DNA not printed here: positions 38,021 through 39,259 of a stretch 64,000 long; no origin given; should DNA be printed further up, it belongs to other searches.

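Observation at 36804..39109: Retropepsin-like aspartic protease divergent from two tandem RimK-type ATP-grasp genes, the first catalytically degenerate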

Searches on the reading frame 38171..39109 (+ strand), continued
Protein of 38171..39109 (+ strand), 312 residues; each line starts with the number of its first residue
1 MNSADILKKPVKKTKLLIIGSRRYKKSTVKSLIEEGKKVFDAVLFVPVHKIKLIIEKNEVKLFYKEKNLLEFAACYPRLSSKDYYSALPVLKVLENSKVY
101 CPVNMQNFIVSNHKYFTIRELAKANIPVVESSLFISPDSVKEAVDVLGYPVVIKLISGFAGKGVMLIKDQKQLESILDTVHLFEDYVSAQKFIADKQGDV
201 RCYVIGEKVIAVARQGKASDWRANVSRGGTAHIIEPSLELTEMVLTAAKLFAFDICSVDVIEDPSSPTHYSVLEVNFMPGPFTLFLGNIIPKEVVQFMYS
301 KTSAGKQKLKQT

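Call 16: find_homologous_proteins(query=window:38171-39109:+, max_evalue=1e-10)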
Query window:38171-39109:+ (312 aa): 155 proteins with E <= 1e-10 among 1555 candidates; the best 120 are listed.
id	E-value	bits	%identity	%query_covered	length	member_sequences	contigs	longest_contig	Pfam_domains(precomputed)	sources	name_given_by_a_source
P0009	6.3e-199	677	100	100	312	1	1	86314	PF18030.8,PF02955.22,PF02222.28,PF08443.17,PF02655.20,PF02750.19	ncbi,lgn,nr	ncbi:MAG: RimK family alpha-L-glutamate ligase [Candidatus Diapherotrites archaeon]|nr:RimK family a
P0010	5.4e-109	382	56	96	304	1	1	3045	PF02955.22,PF08443.17,PF02655.20,PF02750.19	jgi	jgi:ribosomal protein S6--L-glutamate ligase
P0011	1.9e-108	380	58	92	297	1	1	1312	PF18030.8,PF02955.22,PF08443.17,PF02655.20,PF01071.25,PF02750.19,PF07478.19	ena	-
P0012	2.6e-108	380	55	94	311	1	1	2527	PF02955.22,PF02222.28,PF08443.17,PF02750.19,PF07478.19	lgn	-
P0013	4.9e-108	379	57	92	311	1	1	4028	PF02955.22,PF02786.23,PF08443.17,PF02655.20,PF02750.19,PF07478.19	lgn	-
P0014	2.1e-107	377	57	92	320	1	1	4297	PF02955.22,PF02786.23,PF02222.28,PF08443.17,PF02655.20,PF02750.19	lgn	-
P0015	1.6e-106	374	56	93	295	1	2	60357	PF18030.8,PF02955.22,PF08443.17,PF02655.20,PF02750.19,PF07478.19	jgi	-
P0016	4.0e-106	373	56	95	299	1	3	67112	PF02955.22,PF02222.28,PF08443.17,PF02655.20,PF02750.19,PF07478.19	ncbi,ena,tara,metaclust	tara:strand:- start:3997 stop:4896 length:900 start_codon:yes stop_codon:yes gene_type:complete|meta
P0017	2.3e-105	370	56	93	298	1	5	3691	PF18030.8,PF02955.22,PF08443.17,PF02655.20,PF02750.19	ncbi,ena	-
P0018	1.3e-103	364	56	93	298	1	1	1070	PF02955.22,PF02222.28,PF08443.17,PF02655.20,PF01071.25,PF02750.19,PF07478.19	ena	-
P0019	3.6e-103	363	56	93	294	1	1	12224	PF18030.8,PF02955.22,PF08443.17,PF02655.20,PF02750.19,PF07478.19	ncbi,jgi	-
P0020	4.9e-103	362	58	92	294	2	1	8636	PF18030.8,PF02955.22,PF02222.28,PF08443.17,PF02655.20,PF01071.25,PF02750.19,PF07478.19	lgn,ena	-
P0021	1.7e-102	361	53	92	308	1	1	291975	PF02955.22,PF08443.17,PF02655.20,PF02750.19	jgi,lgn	jgi:ribosomal protein S6--L-glutamate ligase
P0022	2.6e-102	360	54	96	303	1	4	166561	PF02955.22,PF08443.17,PF02655.20,PF02750.19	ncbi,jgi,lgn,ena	-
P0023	7.7e-102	359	53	95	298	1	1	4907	PF02955.22,PF08443.17,PF02655.20,PF02750.19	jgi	-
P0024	3.4e-101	356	56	93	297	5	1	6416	PF02955.22,PF02222.28,PF08443.17,PF02655.20,PF01071.25,PF02750.19,PF07478.19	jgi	jgi:ribosomal protein S6--L-glutamate ligase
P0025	8.8e-101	355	56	92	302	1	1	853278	PF02955.22,PF08443.17,PF02655.20,PF02750.19,PF05770.17,PF07478.19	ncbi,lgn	-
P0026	3.6e-100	353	54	93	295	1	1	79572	PF02955.22,PF08443.17,PF02655.20,PF01071.25,PF02750.19,PF07478.19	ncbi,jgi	-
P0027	3.8e-100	353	52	93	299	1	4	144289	PF02955.22,PF02786.23,PF08443.17,PF02655.20,PF02750.19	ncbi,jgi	-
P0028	1.8e-99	351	55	97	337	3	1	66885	PF18030.8,PF02955.22,PF08443.17,PF02655.20,PF02750.19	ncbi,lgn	ncbi:MAG: RimK family alpha-L-glutamate ligase [archaeon]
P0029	1.3e-98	348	54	94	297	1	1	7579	PF02955.22,PF08443.17,PF02655.20,PF01071.25,PF02750.19,PF07478.19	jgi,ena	-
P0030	2.9e-97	343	56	92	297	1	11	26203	PF18030.8,PF02955.22,PF08443.17,PF02655.20,PF02750.19,PF07478.19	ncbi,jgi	jgi:ribosomal protein S6--L-glutamate ligase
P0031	2.1e-96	341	54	93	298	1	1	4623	PF18030.8,PF02955.22,PF08443.17,PF02655.20,PF02750.19,PF07478.19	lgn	-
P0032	2.1e-96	341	55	93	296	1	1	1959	PF18030.8,PF02955.22,PF02222.28,PF08443.17,PF02655.20,PF02750.19,PF07478.19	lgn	-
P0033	2.7e-96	340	52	95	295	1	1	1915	PF02955.22,PF08443.17,PF02655.20,PF02750.19,PF07478.19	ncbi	-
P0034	3.4e-96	340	49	95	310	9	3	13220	PF18030.8,PF02955.22,PF08443.17,PF02655.20,PF02750.19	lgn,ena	-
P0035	4.1e-96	340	56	93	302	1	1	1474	PF18030.8,PF02955.22,PF08443.17,PF02655.20,PF02750.19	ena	-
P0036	5.7e-96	339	53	94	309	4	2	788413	PF18030.8,PF02955.22,PF08443.17,PF02655.20,PF02750.19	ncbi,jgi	ncbi:MAG: RimK family alpha-L-glutamate ligase [archaeon]|jgi:ribosomal protein S6--L-glutamate liga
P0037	9.1e-96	339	51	92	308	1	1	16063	PF18030.8,PF02955.22,PF08443.17,PF02655.20,PF02750.19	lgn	-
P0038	1.7e-95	338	53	93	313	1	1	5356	PF18030.8,PF02955.22,PF08443.17,PF02655.20,PF02750.19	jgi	jgi:ribosomal protein S6--L-glutamate ligase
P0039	2.1e-95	337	53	92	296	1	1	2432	PF02955.22,PF02222.28,PF08443.17,PF02655.20,PF01071.25,PF02750.19,PF07478.19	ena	-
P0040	4.5e-95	336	51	96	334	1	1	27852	PF18030.8,PF02955.22,PF08443.17,PF02655.20,PF02750.19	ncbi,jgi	-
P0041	4.7e-95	336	51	98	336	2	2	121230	PF18030.8,PF02955.22,PF08443.17,PF02655.20,PF02750.19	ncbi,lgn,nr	ncbi:MAG: RimK family alpha-L-glutamate ligase [Candidatus Diapherotrites archaeon]|nr:RimK family a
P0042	4.9e-95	336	49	92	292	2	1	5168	PF18030.8,PF02955.22,PF08443.17,PF02655.20,PF02750.19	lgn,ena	-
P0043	7.2e-95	336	52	95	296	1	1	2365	PF02955.22,PF08443.17,PF02655.20,PF02750.19,PF07478.19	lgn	-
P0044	9.4e-95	335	52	96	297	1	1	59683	PF02955.22,PF08443.17,PF02655.20,PF07478.19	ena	-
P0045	9.6e-95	335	54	93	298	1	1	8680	PF02955.22,PF08443.17,PF02655.20,PF02750.19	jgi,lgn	-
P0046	1.2e-94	335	52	93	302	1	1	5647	PF18030.8,PF02955.22,PF08443.17,PF02655.20,PF02750.19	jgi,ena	-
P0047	1.2e-94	335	51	98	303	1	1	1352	PF18030.8,PF02955.22,PF08443.17,PF02655.20,PF02750.19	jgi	jgi:ribosomal protein S6--L-glutamate ligase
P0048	2.9e-94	334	51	93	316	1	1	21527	PF18030.8,PF02955.22,PF08443.17,PF02655.20,PF02750.19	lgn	-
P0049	4.4e-94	333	53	94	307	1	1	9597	PF18030.8,PF02955.22,PF08443.17,PF02655.20,PF02750.19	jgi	jgi:ribosomal protein S6--L-glutamate ligase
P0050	7.7e-94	332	49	94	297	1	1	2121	PF18030.8,PF02955.22,PF08443.17,PF02750.19,PF07478.19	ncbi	-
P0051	1.1e-93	332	51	92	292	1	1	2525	PF18030.8,PF02955.22,PF08443.17,PF02655.20,PF02750.19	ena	-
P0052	2.4e-93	331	51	95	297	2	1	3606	PF02955.22,PF08443.17,PF02655.20,PF02750.19,PF07478.19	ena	-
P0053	2.9e-93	330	50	92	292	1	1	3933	PF18030.8,PF02955.22,PF08443.17,PF02655.20,PF02750.19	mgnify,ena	mgnify:CR=1 FL=1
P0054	6.2e-93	329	51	93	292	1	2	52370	PF18030.8,PF02955.22,PF08443.17,PF02655.20,PF02750.19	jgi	jgi:ribosomal protein S6--L-glutamate ligase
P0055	6.3e-93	329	49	94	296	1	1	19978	PF18030.8,PF02955.22,PF02786.23,PF08443.17,PF02655.20,PF02750.19,PF07478.19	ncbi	ncbi:MAG: RimK family alpha-L-glutamate ligase [Candidatus Diapherotrites archaeon]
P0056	8.9e-93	329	49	93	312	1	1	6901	PF18030.8,PF02955.22,PF08443.17,PF02655.20,PF02750.19,PF07478.19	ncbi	-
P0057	9.0e-93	329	53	94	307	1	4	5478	PF18030.8,PF02955.22,PF08443.17,PF02655.20,PF02750.19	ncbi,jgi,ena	-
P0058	1.0e-92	329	52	95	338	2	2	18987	PF18030.8,PF02955.22,PF08443.17,PF02655.20,PF02750.19,PF07478.19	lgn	-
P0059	4.0e-92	327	49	95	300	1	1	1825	PF18030.8,PF02955.22,PF08443.17,PF02655.20,PF02750.19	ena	-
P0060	5.9e-92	326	51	95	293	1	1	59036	PF02955.22,PF08443.17,PF02655.20,PF02750.19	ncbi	-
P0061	7.1e-92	326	52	93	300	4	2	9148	PF02955.22,PF08443.17,PF02655.20,PF02750.19,PF07478.19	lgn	-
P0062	1.3e-91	325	48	94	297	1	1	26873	PF18030.8,PF02955.22,PF08443.17,PF02750.19,PF07478.19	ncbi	ncbi:MAG: RimK family alpha-L-glutamate ligase [Candidatus Diapherotrites archaeon]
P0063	1.6e-91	325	52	95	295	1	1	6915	PF18030.8,PF02955.22,PF08443.17,PF02655.20,PF02750.19,PF07478.19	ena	-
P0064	6.0e-91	323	53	93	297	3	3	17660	PF18030.8,PF02955.22,PF08443.17,PF02655.20,PF02750.19,PF07478.19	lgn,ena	-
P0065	6.5e-91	323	49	96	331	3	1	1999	PF18030.8,PF02955.22,PF08443.17,PF02655.20,PF02750.19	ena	-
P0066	1.1e-90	322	53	93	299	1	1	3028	PF18030.8,PF02955.22,PF08443.17,PF02655.20,PF02750.19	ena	-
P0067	1.2e-90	322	52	94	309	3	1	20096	PF18030.8,PF02955.22,PF08443.17,PF02655.20,PF02750.19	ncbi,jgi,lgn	ncbi:MAG: RimK family alpha-L-glutamate ligase [archaeon]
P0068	1.4e-90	322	48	95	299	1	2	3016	PF18030.8,PF02955.22,PF08443.17,PF02655.20,PF02750.19,PF07478.19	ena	-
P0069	3.9e-90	320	49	95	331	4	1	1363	PF18030.8,PF02955.22,PF08443.17,PF02655.20,PF02750.19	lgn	-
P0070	4.0e-90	320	50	96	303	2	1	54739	PF18030.8,PF02955.22,PF08443.17,PF02655.20,PF02750.19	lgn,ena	-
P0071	4.1e-90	320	47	96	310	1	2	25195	PF18030.8,PF02955.22,PF08443.17,PF02655.20,PF02750.19,PF07478.19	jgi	-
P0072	6.4e-90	319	48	95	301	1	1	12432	PF18030.8,PF02955.22,PF08443.17,PF02750.19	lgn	-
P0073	6.7e-90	319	48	92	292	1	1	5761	PF18030.8,PF02955.22,PF08443.17,PF02655.20,PF02750.19,PF07478.19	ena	-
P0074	7.2e-90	319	51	94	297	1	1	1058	PF18030.8,PF02955.22,PF08443.17,PF02655.20,PF02750.19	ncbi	-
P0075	8.0e-90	319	50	92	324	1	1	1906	PF02955.22,PF08443.17,PF02655.20,PF02750.19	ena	-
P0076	1.4e-89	318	49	93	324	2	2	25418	PF18030.8,PF02955.22,PF08443.17,PF02655.20,PF02750.19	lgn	-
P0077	1.4e-89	318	49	95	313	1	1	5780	PF18030.8,PF02955.22,PF08443.17,PF02655.20,PF02750.19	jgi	jgi:ribosomal protein S6--L-glutamate ligase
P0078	2.0e-89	318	50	94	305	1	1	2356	PF18030.8,PF02955.22,PF08443.17,PF02655.20,PF02750.19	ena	-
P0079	2.0e-89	318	49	95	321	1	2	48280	PF18030.8,PF02955.22,PF08443.17,PF02655.20,PF02750.19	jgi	jgi:ribosomal protein S6--L-glutamate ligase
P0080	3.6e-89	317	49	95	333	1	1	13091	PF18030.8,PF02955.22,PF08443.17,PF02655.20,PF02750.19,PF07478.19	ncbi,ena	-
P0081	3.7e-89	317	50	93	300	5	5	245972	PF18030.8,PF02955.22,PF08443.17,PF02655.20,PF02750.19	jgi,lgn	-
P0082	5.9e-89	316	48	92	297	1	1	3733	PF18030.8,PF02955.22,PF08443.17,PF02655.20,PF02750.19,PF07478.19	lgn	-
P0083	6.6e-89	316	48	92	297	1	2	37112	PF18030.8,PF02955.22,PF08443.17,PF02655.20,PF02750.19,PF07478.19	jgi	-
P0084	8.5e-89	316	49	96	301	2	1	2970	PF18030.8,PF02955.22,PF08443.17,PF02655.20,PF02750.19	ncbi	ncbi:MAG: RimK family alpha-L-glutamate ligase [archaeon]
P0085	9.2e-89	316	49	92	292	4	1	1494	PF18030.8,PF02955.22,PF08443.17,PF02655.20,PF02750.19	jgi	-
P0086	1.1e-88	315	50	95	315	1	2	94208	PF18030.8,PF02955.22,PF08443.17,PF02655.20,PF02750.19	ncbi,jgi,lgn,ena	ncbi:MAG: RimK family alpha-L-glutamate ligase [archaeon]|jgi:ribosomal protein S6--L-glutamate liga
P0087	3.0e-88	314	51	93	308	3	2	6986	PF18030.8,PF02955.22,PF08443.17,PF02655.20,PF02750.19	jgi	-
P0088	5.8e-88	313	50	94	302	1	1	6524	PF18030.8,PF02955.22,PF08443.17,PF02655.20,PF02750.19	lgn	-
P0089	6.9e-88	313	46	96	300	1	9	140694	PF18030.8,PF02955.22,PF08443.17,PF02655.20,PF02750.19,PF07478.19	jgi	-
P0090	6.9e-88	313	51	92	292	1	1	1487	PF18030.8,PF02955.22,PF08443.17,PF02655.20,PF02750.19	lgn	-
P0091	2.0e-87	311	49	97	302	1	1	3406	PF18030.8,PF02955.22,PF08443.17,PF02655.20,PF02750.19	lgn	-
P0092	2.5e-87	311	50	94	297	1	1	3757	PF18030.8,PF02955.22,PF08443.17,PF02655.20,PF02750.19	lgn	-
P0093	3.6e-87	310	50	92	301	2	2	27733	PF18030.8,PF02955.22,PF08443.17,PF02655.20,PF02750.19,PF07478.19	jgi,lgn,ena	-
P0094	3.8e-87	310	49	94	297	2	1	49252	PF18030.8,PF02955.22,PF08443.17,PF02655.20,PF02750.19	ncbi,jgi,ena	-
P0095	4.5e-87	310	49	95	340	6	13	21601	PF18030.8,PF02955.22,PF08443.17,PF02655.20,PF02750.19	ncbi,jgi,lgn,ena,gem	jgi:ribosomal protein S6--L-glutamate ligase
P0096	4.7e-87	310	48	94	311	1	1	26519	PF18030.8,PF02955.22,PF08443.17,PF02655.20,PF02750.19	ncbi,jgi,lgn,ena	-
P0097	6.3e-87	310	52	95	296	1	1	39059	PF18030.8,PF02955.22,PF14397.12,PF08443.17,PF02655.20,PF02750.19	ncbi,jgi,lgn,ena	-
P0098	7.6e-87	309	50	92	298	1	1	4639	PF18030.8,PF02955.22,PF08443.17,PF02655.20,PF02750.19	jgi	jgi:ribosomal protein S6--L-glutamate ligase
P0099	9.2e-87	309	49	94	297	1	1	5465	PF18030.8,PF02955.22,PF08443.17,PF02655.20,PF02750.19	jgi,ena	-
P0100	9.2e-87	309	50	95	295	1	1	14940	PF18030.8,PF02955.22,PF08443.17,PF02655.20,PF02750.19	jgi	-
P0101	1.0e-86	309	49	94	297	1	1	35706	PF18030.8,PF02955.22,PF08443.17,PF02655.20,PF02750.19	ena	-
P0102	1.2e-86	309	49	95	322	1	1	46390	PF18030.8,PF02955.22,PF08443.17,PF02655.20,PF02750.19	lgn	-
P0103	1.3e-86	309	49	93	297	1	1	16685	PF18030.8,PF02955.22,PF08443.17,PF02655.20,PF02750.19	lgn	-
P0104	1.3e-86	309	46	92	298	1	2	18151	PF18030.8,PF02955.22,PF08443.17,PF02655.20,PF02750.19,PF07478.19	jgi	-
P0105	1.4e-86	308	49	93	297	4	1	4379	PF18030.8,PF02955.22,PF08443.17,PF02655.20,PF02750.19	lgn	-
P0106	1.8e-86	308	50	95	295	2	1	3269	PF18030.8,PF02955.22,PF08443.17,PF02655.20,PF02750.19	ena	-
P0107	1.9e-86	308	50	94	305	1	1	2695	PF18030.8,PF02955.22,PF08443.17,PF02655.20,PF02750.19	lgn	-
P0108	1.9e-86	308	48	93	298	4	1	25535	PF18030.8,PF02955.22,PF08443.17,PF02655.20,PF02750.19,PF07478.19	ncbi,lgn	-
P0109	3.1e-86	307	49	91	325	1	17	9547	PF18030.8,PF02955.22,PF08443.17,PF02655.20,PF02750.19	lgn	-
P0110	3.6e-86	307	48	94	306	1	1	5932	PF18030.8,PF02955.22,PF08443.17,PF02655.20,PF02750.19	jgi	jgi:ribosomal protein S6--L-glutamate ligase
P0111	4.1e-86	307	48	92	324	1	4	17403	PF18030.8,PF02955.22,PF08443.17,PF02655.20,PF02750.19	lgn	-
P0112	4.6e-86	307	49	92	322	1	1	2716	PF18030.8,PF02955.22,PF08443.17,PF02655.20,PF02750.19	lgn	-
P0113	4.7e-86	307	49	94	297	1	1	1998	PF18030.8,PF02955.22,PF08443.17,PF02655.20,PF02750.19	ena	-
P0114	5.3e-86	307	50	98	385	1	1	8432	PF02955.22,PF08443.17,PF02655.20,PF02750.19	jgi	jgi:ribosomal protein S6--L-glutamate ligase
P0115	6.1e-86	306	48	96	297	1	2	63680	PF18030.8,PF02955.22,PF08443.17,PF02655.20,PF02750.19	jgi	jgi:ribosomal protein S6--L-glutamate ligase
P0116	7.8e-86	306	49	94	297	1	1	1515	PF18030.8,PF02955.22,PF08443.17,PF02655.20,PF02750.19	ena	-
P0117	1.8e-85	305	49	94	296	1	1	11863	PF18030.8,PF02955.22,PF08443.17,PF02655.20,PF02750.19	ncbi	-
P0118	2.5e-85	304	48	94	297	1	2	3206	PF18030.8,PF02955.22,PF08443.17,PF02655.20,PF02750.19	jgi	jgi:ribosomal protein S6--L-glutamate ligase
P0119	2.7e-85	304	48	94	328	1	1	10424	PF02955.22,PF08443.17,PF02750.19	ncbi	-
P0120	2.9e-85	304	48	94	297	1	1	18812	PF18030.8,PF02955.22,PF08443.17,PF02655.20,PF02750.19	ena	-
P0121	3.0e-85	304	48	94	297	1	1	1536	PF18030.8,PF02955.22,PF08443.17,PF02655.20,PF02750.19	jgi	-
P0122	3.3e-85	304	49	90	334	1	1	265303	PF18030.8,PF02955.22,PF08443.17,PF02655.20,PF02750.19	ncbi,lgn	-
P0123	4.5e-85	304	48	94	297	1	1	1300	PF18030.8,PF02955.22,PF08443.17,PF02655.20,PF02750.19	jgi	jgi:ribosomal protein S6--L-glutamate ligase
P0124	4.7e-85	303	48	94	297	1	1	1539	PF18030.8,PF02955.22,PF08443.17,PF02655.20,PF02750.19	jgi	jgi:ribosomal protein S6--L-glutamate ligase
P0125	4.9e-85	303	50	92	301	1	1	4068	PF18030.8,PF02955.22,PF08443.17,PF02655.20,PF02750.19,PF07478.19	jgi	jgi:ribosomal protein S6--L-glutamate ligase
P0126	5.2e-85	303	48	94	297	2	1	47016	PF18030.8,PF02955.22,PF08443.17,PF02655.20,PF02750.19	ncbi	-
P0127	5.4e-85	303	49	94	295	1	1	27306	PF18030.8,PF02955.22,PF08443.17,PF02655.20,PF02750.19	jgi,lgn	-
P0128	8.0e-85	303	48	97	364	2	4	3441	PF18030.8,PF02955.22,PF08443.17,PF02655.20,PF02750.19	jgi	jgi:ribosomal protein S6--L-glutamate ligase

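Call 17: find_encoding_contigs(protein=P0025, flank=5000, max_places=1)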
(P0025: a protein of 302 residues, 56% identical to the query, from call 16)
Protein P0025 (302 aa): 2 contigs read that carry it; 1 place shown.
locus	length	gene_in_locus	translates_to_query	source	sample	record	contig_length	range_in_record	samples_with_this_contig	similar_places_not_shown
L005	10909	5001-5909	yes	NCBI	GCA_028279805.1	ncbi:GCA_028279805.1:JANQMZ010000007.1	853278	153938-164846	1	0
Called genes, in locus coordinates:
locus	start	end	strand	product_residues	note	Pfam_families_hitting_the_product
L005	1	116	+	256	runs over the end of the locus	PF13507:GATase_5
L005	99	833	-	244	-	-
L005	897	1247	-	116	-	PF14478:DUF4430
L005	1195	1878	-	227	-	PF20221:DUF6580, PF12822:ECF_trnsprt (faint)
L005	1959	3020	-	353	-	PF00579:tRNA-synt_1b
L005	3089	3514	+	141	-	PF01467:CTP_transf_like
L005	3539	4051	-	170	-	PF13650:Asp_protease_2 (weak), PF13975:gag-asp_proteas (weak), PF05618:RimB-like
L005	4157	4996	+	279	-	PF08443:RimK (weak)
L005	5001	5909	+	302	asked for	PF02750:Synapsin_C, PF02655:ATP-grasp_3, PF02955:GSH-S_ATP, PF08443:RimK, PF05770:Ins134_P3_kin (faint), PF07478:Dala_Dala_lig_C (weak)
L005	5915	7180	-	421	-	PF00709:Adenylsucc_synt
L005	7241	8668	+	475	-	PF00478:IMPDH, PF01070:FMN_dh, PF00571:CBS, PF03060:NMO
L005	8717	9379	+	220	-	PF00485:PRK, PF02224:Cytidylate_kin (faint), PF13238:AAA_18 (weak)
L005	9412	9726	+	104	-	-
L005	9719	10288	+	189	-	PF02830:V4R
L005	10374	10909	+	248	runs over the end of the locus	PF06745:ATPase, PF13481:AAA_25 (weak), PF23442:DUF7125 (weak), PF06745:ATPase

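Call 18: find_encoding_contigs(protein=P0036, flank=5000, max_places=1)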
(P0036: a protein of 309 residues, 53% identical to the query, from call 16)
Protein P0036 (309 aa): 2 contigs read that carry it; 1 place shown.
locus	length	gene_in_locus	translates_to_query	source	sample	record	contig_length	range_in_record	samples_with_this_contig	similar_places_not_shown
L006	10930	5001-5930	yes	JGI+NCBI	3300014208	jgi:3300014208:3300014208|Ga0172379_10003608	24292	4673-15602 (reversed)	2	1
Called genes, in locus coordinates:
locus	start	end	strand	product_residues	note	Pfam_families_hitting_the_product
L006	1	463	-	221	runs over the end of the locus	PF00702:Hydrolase, PF13419:HAD_2, PF13242:Hydrolase_like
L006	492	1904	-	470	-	PF00133:tRNA-synt_1 (faint), PF01406:tRNA-synt_1e, PF01921:tRNA-synt_1f (faint), PF09334:tRNA-synt_1g (weak), PF09190:DALR_2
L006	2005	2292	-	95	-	-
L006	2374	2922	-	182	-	-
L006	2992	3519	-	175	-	PF00583:Acetyltransf_1, PF13420:Acetyltransf_4 (weak), PF13673:Acetyltransf_10 (weak), PF13508:Acetyltransf_7, PF08445:FR47 (weak)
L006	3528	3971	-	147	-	PF05618:RimB-like (weak)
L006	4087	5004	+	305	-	PF18030:Rimk_N (weak)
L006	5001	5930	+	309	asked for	PF18030:Rimk_N (weak), PF02750:Synapsin_C (weak), PF02655:ATP-grasp_3, PF08443:RimK, PF02955:GSH-S_ATP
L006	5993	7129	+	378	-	PF08014:MATCAP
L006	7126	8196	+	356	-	PF02073:Peptidase_M29, PF26233:NicX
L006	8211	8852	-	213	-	PF00702:Hydrolase, PF13419:HAD_2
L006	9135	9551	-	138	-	-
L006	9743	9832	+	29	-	-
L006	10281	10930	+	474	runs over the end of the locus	PF01071:GARS_A, PF02843:GARS_C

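Call 19: find_encoding_contigs(protein=P0021, flank=5000, max_places=1)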
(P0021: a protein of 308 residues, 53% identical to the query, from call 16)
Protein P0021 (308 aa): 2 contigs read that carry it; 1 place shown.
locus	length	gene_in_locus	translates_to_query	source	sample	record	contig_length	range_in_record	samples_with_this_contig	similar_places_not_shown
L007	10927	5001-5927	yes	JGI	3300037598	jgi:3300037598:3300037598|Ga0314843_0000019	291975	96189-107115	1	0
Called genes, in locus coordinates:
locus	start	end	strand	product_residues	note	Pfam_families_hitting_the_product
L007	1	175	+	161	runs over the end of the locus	PF01467:CTP_transf_like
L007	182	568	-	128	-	PF13650:Asp_protease_2 (weak), PF13975:gag-asp_proteas, PF05618:RimB-like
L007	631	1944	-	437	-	PF00209:SNF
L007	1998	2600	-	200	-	PF01812:5-FTHF_cyc-lig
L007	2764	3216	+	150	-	-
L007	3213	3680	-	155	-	-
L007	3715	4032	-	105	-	-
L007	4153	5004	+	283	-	PF08443:RimK (weak)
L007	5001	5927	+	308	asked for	PF02655:ATP-grasp_3, PF02750:Synapsin_C, PF08443:RimK, PF02955:GSH-S_ATP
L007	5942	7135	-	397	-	PF00926:DHBP_synthase, PF00925:GTP_cyclohydro2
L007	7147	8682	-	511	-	PF01070:FMN_dh, PF00478:IMPDH, PF00571:CBS, PF03060:NMO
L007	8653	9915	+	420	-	PF00709:Adenylsucc_synt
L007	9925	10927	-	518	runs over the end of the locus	PF02142:MGS, PF01808:AICARFT_IMPCHas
